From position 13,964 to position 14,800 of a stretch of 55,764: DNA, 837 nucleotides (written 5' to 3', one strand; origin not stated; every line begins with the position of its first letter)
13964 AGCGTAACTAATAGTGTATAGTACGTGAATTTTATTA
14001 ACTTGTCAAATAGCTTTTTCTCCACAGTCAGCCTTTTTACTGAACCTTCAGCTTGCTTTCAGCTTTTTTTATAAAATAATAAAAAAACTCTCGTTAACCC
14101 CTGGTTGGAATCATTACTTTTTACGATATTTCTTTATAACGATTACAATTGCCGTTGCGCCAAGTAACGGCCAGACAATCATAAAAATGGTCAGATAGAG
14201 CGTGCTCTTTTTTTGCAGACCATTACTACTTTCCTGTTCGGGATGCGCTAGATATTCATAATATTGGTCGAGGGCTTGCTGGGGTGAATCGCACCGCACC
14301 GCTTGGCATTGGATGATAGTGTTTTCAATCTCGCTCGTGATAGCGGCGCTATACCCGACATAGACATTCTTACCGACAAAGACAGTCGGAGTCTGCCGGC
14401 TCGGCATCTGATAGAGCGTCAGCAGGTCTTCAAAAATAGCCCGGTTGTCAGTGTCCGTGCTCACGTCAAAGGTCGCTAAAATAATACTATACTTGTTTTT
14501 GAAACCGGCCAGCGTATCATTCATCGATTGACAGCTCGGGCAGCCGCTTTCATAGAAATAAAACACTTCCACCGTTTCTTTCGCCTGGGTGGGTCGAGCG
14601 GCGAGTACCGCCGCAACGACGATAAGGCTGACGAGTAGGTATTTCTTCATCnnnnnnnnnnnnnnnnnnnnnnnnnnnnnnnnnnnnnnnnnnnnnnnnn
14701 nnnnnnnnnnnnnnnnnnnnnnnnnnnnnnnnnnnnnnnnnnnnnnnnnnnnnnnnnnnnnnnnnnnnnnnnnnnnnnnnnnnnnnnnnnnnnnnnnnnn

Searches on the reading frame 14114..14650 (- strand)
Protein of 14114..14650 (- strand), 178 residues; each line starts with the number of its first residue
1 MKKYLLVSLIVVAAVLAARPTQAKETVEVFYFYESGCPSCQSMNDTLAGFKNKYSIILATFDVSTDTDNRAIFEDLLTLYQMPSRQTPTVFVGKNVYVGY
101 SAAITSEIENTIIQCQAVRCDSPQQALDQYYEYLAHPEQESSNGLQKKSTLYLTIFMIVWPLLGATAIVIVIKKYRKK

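Call 6: search_protein_families(library=pfam, proteins=[window:14114-14650:-], max_evalue=0.01)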
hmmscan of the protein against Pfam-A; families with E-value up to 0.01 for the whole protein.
window:14114-14650:- (178 aa): 3 families
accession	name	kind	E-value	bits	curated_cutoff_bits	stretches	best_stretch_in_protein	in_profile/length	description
PF13728.12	TraF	-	1.5e-05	25.4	23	1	22-101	126-212/224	F plasmid transfer operon protein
PF00462.30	Glutaredoxin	-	0.00058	20.5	22.9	1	29-95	1-58/60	Glutaredoxin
PF13098.12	Thioredoxin_2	-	0.0094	16.7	27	0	29-100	9-94/104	Thioredoxin-like domain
